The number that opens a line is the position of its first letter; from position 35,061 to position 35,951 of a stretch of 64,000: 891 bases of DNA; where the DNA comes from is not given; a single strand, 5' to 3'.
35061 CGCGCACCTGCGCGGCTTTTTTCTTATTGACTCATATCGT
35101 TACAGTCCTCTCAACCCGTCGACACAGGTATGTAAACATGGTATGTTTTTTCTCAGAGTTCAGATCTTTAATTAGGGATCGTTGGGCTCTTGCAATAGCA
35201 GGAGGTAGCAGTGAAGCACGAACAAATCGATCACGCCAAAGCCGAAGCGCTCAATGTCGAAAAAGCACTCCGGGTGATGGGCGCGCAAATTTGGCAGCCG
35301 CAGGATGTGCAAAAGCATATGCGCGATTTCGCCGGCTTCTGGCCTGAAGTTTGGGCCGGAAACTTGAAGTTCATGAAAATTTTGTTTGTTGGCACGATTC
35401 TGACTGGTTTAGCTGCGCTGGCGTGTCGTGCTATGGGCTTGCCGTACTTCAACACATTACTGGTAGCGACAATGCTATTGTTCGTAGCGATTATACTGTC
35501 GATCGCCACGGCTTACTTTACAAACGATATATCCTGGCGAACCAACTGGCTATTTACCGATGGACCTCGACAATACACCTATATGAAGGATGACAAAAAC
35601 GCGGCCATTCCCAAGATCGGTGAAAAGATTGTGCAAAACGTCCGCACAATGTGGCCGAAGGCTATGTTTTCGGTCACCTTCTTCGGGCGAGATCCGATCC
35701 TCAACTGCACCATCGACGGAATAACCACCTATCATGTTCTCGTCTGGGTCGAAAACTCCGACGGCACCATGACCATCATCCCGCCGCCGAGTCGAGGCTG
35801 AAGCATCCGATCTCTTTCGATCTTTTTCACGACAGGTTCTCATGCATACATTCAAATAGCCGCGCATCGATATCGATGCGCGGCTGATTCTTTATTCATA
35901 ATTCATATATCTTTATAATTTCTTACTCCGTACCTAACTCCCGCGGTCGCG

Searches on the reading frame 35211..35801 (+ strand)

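Call 21: search_protein_families(library=pfam, proteins=[window:35211-35801:+], max_evalue=0.01)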
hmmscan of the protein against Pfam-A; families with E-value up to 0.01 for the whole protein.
window:35211-35801:+ (196 aa): 1 family
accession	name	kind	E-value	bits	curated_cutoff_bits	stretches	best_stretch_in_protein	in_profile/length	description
PF02673.24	BacA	-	0.0075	16.4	33.4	1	49-109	79-146/257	Bacitracin resistance protein BacA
